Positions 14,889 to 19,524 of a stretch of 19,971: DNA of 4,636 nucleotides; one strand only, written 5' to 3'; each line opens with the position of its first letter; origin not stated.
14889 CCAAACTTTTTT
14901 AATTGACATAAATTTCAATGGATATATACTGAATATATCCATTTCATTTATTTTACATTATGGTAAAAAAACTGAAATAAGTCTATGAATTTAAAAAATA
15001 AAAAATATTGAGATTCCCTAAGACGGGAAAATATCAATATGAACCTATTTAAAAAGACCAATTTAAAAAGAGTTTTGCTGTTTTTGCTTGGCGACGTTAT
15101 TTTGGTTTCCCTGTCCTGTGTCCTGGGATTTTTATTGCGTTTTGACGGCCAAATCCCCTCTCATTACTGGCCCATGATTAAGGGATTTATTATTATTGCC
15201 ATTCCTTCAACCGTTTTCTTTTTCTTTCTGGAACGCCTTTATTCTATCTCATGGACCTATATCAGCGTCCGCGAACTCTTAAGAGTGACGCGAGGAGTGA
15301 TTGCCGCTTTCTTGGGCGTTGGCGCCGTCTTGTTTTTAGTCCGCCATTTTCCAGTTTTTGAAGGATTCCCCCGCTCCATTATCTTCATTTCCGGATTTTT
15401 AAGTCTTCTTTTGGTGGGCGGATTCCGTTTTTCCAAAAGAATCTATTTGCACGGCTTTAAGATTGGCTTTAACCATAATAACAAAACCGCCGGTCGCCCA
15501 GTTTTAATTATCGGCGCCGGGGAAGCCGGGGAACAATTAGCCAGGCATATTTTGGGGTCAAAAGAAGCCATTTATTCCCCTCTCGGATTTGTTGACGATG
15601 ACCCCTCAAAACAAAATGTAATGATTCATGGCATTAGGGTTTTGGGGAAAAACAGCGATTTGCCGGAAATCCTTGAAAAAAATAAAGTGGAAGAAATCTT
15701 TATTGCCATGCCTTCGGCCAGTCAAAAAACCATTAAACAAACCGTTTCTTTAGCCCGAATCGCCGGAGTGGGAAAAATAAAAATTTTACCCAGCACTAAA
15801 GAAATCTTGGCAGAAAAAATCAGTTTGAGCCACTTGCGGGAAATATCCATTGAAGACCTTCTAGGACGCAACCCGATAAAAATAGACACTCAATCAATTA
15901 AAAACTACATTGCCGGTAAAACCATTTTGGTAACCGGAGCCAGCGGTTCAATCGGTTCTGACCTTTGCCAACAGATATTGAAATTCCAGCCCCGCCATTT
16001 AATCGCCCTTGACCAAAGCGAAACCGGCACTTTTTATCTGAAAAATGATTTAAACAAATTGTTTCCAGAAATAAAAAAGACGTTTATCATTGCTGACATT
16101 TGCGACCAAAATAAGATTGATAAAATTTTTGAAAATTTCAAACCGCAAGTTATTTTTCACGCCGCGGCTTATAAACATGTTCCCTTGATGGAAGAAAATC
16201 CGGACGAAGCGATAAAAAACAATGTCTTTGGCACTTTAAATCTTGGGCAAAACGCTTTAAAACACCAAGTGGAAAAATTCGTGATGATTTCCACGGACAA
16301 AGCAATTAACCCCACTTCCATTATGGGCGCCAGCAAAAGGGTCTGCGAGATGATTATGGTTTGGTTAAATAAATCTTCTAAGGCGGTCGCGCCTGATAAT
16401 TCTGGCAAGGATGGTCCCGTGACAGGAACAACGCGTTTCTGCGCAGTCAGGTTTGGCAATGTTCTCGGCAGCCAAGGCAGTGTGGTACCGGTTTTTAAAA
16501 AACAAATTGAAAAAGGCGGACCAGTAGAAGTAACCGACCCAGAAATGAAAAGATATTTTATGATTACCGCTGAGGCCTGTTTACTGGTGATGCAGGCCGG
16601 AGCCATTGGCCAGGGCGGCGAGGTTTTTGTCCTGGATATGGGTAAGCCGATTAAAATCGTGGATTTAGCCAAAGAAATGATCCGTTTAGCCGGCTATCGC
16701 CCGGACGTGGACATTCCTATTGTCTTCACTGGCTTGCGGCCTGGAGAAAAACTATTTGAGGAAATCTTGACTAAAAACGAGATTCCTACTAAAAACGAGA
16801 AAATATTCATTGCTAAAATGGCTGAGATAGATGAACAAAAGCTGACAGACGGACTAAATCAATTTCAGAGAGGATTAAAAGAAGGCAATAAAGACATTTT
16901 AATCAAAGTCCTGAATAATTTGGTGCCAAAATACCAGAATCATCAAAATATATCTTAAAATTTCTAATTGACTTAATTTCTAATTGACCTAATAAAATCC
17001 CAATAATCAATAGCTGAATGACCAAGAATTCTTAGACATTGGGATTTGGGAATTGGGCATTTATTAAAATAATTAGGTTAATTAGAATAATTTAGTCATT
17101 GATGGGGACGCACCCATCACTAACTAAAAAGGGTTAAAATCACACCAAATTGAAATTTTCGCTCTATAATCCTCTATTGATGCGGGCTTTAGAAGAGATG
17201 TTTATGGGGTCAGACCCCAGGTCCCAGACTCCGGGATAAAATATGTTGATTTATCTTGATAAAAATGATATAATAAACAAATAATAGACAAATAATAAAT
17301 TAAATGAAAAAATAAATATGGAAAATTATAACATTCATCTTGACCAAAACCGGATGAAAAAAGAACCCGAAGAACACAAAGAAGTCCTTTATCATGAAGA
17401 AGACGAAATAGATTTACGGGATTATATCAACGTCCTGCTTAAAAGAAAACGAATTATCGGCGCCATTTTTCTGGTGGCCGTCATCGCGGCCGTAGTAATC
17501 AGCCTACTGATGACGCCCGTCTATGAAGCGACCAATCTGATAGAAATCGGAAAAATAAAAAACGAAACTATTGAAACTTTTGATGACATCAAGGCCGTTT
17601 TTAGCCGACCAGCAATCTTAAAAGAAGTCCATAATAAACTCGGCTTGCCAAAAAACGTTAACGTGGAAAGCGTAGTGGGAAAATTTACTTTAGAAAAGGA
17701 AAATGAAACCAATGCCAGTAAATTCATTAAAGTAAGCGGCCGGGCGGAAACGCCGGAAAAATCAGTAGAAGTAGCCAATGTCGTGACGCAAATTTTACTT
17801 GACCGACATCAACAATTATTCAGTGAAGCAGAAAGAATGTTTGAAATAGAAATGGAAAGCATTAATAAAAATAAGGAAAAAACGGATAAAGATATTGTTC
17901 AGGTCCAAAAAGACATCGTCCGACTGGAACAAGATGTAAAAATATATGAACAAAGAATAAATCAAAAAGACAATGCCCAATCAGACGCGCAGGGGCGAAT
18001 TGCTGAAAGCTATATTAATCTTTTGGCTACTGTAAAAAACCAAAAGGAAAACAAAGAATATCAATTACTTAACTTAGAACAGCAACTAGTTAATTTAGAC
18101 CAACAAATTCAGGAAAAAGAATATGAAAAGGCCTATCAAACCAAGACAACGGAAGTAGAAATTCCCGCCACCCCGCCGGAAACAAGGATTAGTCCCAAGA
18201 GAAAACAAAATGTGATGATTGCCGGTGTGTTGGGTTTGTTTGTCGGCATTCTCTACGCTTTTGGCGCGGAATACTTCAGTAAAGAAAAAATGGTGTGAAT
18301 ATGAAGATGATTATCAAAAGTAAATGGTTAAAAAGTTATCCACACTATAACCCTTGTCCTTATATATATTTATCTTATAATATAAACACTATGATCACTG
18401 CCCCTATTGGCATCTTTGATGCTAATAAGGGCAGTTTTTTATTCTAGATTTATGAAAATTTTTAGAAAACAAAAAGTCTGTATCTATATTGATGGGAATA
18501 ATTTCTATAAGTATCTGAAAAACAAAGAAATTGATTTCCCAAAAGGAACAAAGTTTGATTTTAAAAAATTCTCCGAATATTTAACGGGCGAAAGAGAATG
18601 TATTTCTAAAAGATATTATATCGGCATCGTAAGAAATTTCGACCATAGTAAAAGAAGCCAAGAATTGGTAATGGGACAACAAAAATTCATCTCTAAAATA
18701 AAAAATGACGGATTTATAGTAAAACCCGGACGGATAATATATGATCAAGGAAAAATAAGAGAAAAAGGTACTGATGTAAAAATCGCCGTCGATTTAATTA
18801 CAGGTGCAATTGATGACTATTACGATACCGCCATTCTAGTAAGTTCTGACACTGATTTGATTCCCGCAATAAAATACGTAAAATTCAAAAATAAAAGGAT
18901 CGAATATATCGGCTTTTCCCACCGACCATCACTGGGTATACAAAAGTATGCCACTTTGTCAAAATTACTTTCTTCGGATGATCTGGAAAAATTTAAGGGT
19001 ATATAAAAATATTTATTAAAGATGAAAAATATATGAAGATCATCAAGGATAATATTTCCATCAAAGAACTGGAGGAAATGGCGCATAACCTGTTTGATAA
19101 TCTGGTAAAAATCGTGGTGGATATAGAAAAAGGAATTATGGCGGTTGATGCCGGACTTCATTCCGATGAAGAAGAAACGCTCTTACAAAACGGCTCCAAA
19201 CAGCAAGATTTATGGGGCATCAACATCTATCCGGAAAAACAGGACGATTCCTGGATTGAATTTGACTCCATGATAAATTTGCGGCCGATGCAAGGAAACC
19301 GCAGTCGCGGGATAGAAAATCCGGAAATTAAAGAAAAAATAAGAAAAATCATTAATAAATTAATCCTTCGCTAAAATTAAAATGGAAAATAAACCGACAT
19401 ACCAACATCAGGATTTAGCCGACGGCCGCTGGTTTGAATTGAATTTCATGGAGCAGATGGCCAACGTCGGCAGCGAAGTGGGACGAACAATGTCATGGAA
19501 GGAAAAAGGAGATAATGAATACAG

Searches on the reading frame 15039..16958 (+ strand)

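Call 4: search_protein_families(library=pfam, proteins=[window:15039-16958:+], max_evalue=0.01)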
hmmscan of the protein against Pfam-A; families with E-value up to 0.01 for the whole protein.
window:15039-16958:+ (639 aa): 9 families
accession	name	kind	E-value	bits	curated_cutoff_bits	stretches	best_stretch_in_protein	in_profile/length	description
PF02719.21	Polysacc_synt_2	-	1.5e-113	379.3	20.2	1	296-591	1-290/293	Polysaccharide biosynthesis protein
PF01370.27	Epimerase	-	3.3e-24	86.1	20.9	1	296-531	1-238/240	NAD dependent epimerase/dehydratase family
PF16363.11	GDP_Man_Dehyd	-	1.4e-18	67.9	27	1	297-420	1-130/332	GDP-mannose 4,6 dehydratase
PF13727.12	CoA_binding_3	-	7.1e-15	55.9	25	1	77-238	15-163/175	CoA-binding domain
PF04321.23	RmlD_sub_bind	-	1.6e-14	54.1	27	1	295-421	2-103/287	RmlD substrate binding domain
PF01073.25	3Beta_HSD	-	2.7e-12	46.8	22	1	297-426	1-123/280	3-beta hydroxysteroid dehydrogenase/isomerase family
PF00106.31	adh_short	-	6.9e-06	26.1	26.6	1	294-411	1-124/195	short chain dehydrogenase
PF08659.16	KR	-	2.6e-05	24.7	22.6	1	295-419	2-136/180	KR domain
PF07993.18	NAD_binding_4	-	0.00019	21.1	20.1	1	298-437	1-154/258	Male sterility protein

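Call 20: search_protein_families(library=ncbifam, proteins=[window:15039-16958:+], max_evalue=0.001)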
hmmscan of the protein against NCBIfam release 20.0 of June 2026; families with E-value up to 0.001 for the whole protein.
window:15039-16958:+ (639 aa): 35 families (the best 25 are shown)
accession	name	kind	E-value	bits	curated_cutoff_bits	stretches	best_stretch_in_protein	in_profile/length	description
TIGR03589.1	PseB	equivalog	4.8e-55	186.7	407.75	1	292-582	3-267/324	UDP-N-acetylglucosamine 4,6-dehydratase (inverting)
TIGR04130.1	FnlA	equivalog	1.6e-41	142.4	730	1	293-582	4-270/337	UDP-N-acetylglucosamine 4,6-dehydratase/5-epimerase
TIGR03025.1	EPS_sugtrans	subfamily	3.6e-25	89.1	295.55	1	18-273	2-244/445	exopolysaccharide biosynthesis polyprenyl glycosylphosphotransferase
TIGR03023.1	WcaJ_sugtrans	equivalog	8.1e-22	78.1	410.75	1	18-272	2-248/453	undecaprenyl-phosphate glucose phosphotransferase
TIGR01179.1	galE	equivalog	3.1e-18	65.7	262.3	1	296-419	2-121/332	UDP-glucose 4-epimerase GalE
TIGR01181.1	dTDP_gluc_dehyt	equivalog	1.8e-16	60.2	365.1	1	296-421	2-127/321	dTDP-glucose 4,6-dehydratase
TIGR03022.1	WbaP_sugtrans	subfamily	1.3e-14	54.3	403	1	16-268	2-240/456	undecaprenyl-phosphate galactose phosphotransferase WbaP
TIGR01214.1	rmlD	equivalog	1.5e-14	53.8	224.05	1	295-420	1-101/285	dTDP-4-dehydrorhamnose reductase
TIGR02622.1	CDP_4_6_dhtase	equivalog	9.3e-14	51.3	278.45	1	292-424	3-134/352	CDP-glucose 4,6-dehydratase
TIGR04180.1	EDH_00030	hypoth_equivalog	3.9e-12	45.8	475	1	296-421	1-123/297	NAD-dependent 4,6-dehydratase LegB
NF007490.0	PRK10084.1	subfamily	5.6e-12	45.3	649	1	296-406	3-111/361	dTDP-glucose 4,6-dehydratase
NF007956.0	PRK10675.1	subfamily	6.7e-11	41.9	394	1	296-419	3-124/338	UDP-glucose 4-epimerase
NF007582.0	PRK10217.1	equivalog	1.5e-10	40.7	698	1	294-406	2-112/355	dTDP-glucose 4,6-dehydratase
NF047420.2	EF_P_mod_YmfI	equivalog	3.7e-09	36.7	238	1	296-438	2-143/236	elongation factor P 5-aminopentanone reductase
TIGR03466.1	HpnA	hypoth_equivalog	7.1e-08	31.7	367.65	1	295-424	2-118/327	hopanoid-associated sugar epimerase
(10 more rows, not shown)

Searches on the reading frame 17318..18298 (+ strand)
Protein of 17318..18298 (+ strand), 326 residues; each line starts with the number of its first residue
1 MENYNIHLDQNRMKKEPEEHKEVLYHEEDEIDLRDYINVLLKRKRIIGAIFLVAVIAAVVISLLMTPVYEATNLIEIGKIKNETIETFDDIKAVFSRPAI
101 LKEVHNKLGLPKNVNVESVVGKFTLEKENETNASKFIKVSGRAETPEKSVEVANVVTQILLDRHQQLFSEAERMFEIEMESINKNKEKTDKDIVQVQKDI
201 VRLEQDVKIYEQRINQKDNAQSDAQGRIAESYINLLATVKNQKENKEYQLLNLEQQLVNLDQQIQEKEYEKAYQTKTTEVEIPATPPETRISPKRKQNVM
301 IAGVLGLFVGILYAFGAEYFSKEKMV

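Call 4: search_protein_families(library=pfam, proteins=[window:17318-18298:+], max_evalue=0.01)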
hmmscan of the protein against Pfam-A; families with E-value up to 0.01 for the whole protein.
window:17318-18298:+ (326 aa): 2 families
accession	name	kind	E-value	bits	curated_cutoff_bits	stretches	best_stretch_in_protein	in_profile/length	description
PF02706.20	Wzz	-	1.5e-10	41.7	25.5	1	29-87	1-58/91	Chain length determinant protein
PF13807.11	GNVR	-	0.0008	19.7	27.7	1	259-315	22-78/82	G-rich domain on putative tyrosine kinase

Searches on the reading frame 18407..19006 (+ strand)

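Call 4: search_protein_families(library=pfam, proteins=[window:18407-19006:+], max_evalue=0.01)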
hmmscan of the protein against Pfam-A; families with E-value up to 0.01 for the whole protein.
window:18407-19006:+ (199 aa): 1 family
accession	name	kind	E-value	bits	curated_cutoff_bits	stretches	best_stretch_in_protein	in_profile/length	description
PF01936.24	NYN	-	7.6e-21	75.6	24.2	1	23-172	1-126/145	NYN domain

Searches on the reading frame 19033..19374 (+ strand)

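Call 4: search_protein_families(library=pfam, proteins=[window:19033-19374:+], max_evalue=0.01)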
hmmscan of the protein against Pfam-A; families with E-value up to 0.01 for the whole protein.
window:19033-19374:+ (113 aa): 1 family
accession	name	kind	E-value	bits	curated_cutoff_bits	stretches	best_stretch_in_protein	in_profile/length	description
PF18924.5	DUF5674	-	3.7e-36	123.9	27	1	3-110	2-109/109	Protein of unknown function (DUF5674)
